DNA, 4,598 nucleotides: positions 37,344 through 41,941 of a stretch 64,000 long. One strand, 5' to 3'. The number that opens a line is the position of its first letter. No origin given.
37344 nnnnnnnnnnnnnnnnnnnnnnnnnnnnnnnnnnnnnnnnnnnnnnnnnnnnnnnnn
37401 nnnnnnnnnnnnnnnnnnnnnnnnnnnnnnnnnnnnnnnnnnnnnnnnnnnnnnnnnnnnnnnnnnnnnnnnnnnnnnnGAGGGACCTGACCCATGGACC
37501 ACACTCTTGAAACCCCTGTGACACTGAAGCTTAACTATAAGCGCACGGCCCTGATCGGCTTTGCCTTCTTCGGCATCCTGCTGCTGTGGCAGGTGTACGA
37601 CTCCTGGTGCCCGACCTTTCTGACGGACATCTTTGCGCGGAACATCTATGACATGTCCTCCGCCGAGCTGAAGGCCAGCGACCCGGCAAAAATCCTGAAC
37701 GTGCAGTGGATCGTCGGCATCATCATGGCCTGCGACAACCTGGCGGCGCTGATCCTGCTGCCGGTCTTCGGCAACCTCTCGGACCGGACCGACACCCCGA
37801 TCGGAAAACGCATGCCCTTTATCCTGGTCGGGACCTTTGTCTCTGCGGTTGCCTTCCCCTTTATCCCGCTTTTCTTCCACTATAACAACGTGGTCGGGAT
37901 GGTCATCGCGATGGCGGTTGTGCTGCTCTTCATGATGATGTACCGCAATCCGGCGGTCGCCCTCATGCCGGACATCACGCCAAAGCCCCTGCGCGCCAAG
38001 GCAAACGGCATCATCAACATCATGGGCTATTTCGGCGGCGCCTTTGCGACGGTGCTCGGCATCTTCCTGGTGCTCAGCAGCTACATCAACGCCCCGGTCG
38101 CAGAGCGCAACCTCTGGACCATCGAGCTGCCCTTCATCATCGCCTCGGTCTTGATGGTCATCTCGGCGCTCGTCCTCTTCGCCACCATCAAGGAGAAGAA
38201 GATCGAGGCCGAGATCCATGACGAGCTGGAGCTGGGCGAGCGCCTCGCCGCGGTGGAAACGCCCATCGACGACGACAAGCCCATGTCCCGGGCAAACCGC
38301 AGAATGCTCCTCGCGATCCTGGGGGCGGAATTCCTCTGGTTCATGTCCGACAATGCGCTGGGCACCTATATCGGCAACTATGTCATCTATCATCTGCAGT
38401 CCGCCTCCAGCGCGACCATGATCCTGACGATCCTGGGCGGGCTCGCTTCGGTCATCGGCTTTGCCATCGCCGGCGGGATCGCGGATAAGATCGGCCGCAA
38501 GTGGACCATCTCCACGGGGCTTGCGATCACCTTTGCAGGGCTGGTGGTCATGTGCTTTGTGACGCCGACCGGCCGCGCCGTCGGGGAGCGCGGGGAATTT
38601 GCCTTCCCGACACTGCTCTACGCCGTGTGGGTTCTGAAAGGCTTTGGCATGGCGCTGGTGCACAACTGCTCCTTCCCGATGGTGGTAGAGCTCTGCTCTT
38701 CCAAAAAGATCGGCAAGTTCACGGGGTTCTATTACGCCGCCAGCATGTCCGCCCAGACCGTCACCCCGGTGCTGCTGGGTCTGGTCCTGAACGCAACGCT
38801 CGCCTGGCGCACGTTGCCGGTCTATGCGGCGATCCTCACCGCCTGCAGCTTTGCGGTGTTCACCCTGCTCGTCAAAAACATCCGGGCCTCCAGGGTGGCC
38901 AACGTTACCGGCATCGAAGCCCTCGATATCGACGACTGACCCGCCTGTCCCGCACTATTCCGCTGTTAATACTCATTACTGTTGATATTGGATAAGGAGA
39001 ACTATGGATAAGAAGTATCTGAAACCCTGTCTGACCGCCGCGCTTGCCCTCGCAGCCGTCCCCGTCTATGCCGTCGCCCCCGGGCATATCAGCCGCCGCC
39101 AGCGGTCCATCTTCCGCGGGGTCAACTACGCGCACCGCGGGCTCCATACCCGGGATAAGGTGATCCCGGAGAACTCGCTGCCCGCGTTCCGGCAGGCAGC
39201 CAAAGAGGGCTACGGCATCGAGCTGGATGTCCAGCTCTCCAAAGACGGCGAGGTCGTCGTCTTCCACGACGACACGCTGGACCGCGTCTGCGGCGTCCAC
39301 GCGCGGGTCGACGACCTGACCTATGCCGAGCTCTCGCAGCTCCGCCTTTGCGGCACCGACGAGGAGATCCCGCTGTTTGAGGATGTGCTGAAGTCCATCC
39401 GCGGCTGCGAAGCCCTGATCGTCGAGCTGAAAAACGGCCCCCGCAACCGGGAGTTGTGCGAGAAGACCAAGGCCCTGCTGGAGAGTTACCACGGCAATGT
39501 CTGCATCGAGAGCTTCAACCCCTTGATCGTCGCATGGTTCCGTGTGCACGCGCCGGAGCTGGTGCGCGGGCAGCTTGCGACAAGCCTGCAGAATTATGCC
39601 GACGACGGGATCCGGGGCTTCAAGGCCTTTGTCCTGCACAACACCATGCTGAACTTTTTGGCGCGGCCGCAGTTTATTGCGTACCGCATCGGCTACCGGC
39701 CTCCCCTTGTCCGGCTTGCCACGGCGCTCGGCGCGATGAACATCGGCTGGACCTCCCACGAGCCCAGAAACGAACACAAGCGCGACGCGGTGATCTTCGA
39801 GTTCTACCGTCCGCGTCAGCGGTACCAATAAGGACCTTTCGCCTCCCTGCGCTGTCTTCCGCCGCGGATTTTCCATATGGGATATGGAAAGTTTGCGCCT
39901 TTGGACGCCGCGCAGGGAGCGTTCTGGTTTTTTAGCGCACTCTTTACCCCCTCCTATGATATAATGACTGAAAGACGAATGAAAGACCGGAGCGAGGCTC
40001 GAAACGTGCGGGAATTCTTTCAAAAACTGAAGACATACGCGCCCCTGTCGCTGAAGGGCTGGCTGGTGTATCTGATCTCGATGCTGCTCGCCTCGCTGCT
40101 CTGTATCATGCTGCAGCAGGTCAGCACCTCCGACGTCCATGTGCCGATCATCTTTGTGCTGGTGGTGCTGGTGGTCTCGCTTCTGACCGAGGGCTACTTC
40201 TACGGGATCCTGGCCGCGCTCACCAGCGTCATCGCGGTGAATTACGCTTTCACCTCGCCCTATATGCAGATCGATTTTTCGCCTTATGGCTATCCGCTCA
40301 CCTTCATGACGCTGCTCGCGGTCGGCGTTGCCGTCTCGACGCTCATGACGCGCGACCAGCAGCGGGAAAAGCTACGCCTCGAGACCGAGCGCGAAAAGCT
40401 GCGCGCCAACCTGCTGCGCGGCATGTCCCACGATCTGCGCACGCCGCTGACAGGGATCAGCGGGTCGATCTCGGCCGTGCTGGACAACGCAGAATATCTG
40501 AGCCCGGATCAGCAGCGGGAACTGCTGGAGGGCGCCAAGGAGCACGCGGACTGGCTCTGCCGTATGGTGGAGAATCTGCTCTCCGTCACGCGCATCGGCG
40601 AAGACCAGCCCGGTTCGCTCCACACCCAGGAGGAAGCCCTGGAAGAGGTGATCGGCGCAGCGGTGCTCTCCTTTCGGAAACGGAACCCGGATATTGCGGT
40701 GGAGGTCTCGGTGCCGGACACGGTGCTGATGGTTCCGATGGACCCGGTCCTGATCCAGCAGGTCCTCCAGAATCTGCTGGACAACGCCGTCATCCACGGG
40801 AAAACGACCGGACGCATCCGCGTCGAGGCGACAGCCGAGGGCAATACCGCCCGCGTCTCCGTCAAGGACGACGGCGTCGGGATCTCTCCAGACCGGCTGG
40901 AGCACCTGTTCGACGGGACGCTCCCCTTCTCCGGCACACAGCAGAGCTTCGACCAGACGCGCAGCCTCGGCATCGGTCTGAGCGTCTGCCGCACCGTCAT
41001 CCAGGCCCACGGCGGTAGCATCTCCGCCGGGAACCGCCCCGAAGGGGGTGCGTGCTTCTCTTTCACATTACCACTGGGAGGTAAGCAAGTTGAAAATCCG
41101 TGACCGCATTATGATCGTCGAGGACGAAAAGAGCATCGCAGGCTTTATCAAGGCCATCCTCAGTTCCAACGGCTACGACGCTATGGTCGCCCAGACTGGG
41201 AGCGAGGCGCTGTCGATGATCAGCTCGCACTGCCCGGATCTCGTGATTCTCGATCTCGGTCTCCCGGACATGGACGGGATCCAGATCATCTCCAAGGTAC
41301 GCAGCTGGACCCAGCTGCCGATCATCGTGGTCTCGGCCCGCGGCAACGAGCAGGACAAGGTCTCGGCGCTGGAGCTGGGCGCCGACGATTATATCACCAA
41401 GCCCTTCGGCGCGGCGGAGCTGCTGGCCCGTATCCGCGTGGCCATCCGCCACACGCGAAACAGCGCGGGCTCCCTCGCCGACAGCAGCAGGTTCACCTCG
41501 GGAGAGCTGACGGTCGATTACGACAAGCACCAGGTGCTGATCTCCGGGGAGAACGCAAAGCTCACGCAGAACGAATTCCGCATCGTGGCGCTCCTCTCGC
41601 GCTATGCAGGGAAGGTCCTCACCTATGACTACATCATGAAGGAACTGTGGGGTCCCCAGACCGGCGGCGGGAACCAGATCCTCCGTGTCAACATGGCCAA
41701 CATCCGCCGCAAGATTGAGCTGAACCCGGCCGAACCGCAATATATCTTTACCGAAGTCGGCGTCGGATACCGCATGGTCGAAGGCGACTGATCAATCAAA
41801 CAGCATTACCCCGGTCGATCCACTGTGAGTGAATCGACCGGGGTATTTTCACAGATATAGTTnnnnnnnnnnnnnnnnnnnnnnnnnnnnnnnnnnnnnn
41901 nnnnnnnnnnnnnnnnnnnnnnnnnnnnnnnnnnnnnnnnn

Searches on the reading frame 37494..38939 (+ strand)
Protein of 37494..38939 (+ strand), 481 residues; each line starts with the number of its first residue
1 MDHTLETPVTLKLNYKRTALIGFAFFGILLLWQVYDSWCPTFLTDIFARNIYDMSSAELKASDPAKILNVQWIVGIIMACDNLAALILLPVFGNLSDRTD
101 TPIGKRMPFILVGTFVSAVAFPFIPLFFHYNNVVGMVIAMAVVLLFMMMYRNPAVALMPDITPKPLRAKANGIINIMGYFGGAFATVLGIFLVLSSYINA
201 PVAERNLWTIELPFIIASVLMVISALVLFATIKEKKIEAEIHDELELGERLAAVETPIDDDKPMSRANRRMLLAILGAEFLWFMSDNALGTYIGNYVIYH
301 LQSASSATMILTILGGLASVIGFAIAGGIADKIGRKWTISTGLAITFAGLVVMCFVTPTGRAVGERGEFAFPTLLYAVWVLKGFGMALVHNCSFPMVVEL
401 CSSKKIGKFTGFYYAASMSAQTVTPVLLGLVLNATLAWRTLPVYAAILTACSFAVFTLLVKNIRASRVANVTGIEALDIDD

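Call 46: search_protein_families(library=pfam, proteins=[window:37494-38939:+], max_evalue=0.00001)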
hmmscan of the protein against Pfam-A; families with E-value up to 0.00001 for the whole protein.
window:37494-38939:+ (481 aa): 2 families
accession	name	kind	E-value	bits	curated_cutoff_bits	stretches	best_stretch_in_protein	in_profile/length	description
PF07690.21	MFS_1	-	9.2e-33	114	33.4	2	278-465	4-177/347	Major Facilitator Superfamily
PF13347.12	MFS_2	-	6.5e-17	61.6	27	1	40-401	21-343/427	MFS/sugar transport protein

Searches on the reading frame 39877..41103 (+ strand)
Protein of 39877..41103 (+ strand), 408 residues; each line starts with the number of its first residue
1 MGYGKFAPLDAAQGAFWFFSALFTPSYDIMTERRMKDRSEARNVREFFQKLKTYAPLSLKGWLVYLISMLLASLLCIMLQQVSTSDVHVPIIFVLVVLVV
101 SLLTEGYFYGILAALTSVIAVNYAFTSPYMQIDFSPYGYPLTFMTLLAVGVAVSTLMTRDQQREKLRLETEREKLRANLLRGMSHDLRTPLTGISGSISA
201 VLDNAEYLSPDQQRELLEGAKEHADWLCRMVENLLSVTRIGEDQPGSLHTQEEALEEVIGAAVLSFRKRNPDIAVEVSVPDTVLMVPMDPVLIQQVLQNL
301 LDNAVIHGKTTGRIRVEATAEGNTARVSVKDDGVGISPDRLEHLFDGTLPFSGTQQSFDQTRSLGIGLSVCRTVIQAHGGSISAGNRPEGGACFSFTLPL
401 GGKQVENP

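Call 46: search_protein_families(library=pfam, proteins=[window:39877-41103:+], max_evalue=0.00001)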
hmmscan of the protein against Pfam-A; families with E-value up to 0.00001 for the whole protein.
window:39877-41103:+ (408 aa): 3 families
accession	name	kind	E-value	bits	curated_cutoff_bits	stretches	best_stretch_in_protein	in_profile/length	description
PF02518.31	HATPase_c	-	2e-27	96.3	26.4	1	289-400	2-109/111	Histidine kinase-, DNA gyrase B-, and HSP90-like ATPase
PF13493.11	DUF4118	-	1.1e-24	86.7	28.4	1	62-167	1-104/107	Domain of unknown function (DUF4118)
PF00512.31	HisKA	-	1.7e-14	54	26.9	1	176-242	2-65/66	His Kinase A (phospho-acceptor) domain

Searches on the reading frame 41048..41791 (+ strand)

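Call 46: search_protein_families(library=pfam, proteins=[window:41048-41791:+], max_evalue=0.00001)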
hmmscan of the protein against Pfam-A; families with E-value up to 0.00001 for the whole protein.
window:41048-41791:+ (247 aa): 2 families
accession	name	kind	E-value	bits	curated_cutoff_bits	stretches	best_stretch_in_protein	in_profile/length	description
PF00072.30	Response_reg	-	7.1e-31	107.1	30.2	1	21-130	1-111/111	Response regulator receiver domain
PF00486.34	Trans_reg_C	-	1.4e-18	67.1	26.2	1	167-243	1-77/77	Transcriptional regulatory protein, C terminal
